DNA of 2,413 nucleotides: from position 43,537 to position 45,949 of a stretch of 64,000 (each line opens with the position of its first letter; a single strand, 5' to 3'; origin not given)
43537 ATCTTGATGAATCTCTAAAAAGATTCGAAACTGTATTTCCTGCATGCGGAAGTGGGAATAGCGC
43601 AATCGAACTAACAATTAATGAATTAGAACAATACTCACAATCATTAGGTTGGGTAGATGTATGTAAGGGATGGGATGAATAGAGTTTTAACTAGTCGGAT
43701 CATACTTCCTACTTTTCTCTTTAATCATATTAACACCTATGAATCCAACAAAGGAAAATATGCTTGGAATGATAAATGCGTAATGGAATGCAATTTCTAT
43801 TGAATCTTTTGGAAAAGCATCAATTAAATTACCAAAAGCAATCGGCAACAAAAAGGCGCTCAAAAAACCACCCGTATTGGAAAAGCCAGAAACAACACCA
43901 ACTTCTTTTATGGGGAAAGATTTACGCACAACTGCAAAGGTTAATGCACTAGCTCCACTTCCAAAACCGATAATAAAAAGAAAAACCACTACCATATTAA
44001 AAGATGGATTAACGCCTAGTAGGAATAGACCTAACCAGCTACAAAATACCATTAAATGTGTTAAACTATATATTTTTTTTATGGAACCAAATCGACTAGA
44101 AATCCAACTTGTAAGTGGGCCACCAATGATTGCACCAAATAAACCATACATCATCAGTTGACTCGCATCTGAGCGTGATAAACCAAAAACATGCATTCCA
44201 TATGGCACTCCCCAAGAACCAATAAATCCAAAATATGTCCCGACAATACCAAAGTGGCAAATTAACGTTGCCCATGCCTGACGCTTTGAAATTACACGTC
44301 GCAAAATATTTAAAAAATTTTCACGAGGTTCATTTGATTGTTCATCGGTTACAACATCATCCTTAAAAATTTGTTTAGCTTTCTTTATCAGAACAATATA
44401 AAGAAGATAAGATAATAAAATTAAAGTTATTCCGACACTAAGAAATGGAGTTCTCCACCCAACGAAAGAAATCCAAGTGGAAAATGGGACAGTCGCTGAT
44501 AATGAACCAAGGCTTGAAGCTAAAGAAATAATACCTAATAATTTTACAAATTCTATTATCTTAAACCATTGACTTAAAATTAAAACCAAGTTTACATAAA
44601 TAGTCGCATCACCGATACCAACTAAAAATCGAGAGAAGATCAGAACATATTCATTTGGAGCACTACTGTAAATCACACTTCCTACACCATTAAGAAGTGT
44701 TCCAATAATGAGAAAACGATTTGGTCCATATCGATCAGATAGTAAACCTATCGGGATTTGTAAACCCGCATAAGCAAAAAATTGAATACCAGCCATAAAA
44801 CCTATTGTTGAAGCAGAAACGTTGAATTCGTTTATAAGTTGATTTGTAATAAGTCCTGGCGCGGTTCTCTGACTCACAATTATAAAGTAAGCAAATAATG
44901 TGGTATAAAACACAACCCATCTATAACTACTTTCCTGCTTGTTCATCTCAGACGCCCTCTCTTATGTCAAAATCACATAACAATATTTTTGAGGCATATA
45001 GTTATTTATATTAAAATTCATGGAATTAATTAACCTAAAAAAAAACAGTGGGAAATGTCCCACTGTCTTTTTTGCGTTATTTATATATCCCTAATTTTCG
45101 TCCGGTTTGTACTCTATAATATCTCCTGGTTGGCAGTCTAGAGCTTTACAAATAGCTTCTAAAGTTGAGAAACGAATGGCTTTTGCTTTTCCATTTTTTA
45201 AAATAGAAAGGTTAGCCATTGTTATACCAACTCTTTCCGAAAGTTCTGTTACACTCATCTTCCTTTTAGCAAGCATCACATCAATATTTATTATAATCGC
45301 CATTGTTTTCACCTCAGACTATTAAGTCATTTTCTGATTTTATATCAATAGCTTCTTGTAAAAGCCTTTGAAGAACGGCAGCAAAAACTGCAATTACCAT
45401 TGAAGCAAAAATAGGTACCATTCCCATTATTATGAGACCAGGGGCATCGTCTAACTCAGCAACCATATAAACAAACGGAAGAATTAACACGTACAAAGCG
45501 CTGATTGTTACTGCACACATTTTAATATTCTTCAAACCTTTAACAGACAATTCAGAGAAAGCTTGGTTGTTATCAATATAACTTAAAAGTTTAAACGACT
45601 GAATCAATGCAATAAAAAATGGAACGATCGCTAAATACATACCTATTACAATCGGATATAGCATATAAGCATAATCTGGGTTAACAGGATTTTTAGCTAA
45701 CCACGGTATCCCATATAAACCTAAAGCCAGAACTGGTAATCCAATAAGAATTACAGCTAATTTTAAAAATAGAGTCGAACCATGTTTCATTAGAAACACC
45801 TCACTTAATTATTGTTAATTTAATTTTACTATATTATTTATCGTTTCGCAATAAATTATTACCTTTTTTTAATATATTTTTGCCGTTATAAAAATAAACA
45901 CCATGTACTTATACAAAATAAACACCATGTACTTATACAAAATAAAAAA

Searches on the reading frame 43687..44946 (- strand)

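Call 49: search_protein_families(library=pfam, proteins=[window:43687-44946:-], max_evalue=0.001)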
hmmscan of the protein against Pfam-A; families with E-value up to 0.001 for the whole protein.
window:43687-44946:- (419 aa): 4 families
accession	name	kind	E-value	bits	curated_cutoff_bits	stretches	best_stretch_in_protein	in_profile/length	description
PF07690.21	MFS_1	-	5.1e-52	177.3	33.4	2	17-368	2-347/347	Major Facilitator Superfamily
PF13347.12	MFS_2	-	7.1e-10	38.4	27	1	163-369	170-366/427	MFS/sugar transport protein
PF12832.13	MFS_1_like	-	4.9e-05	23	25.2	1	232-334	12-109/373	MFS_1 like family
PF03209.21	PUCC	-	0.00013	21.6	21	1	181-334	169-318/401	PUCC protein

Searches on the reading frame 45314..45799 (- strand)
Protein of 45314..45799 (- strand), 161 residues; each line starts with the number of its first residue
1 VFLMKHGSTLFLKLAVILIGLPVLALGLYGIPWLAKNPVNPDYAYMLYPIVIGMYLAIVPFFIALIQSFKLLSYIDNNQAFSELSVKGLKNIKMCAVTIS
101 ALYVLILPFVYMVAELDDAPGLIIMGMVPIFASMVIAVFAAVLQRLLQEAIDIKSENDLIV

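Call 64: search_protein_families(library=pfam, proteins=[window:45314-45799:-], max_evalue=0.001)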
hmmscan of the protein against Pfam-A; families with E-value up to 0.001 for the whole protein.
window:45314-45799:- (161 aa): 1 family
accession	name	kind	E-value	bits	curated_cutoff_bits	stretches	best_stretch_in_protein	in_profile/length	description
PF11188.13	DUF2975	-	9.6e-42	142.4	27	1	39-161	9-130/130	Protein of unknown function (DUF2975)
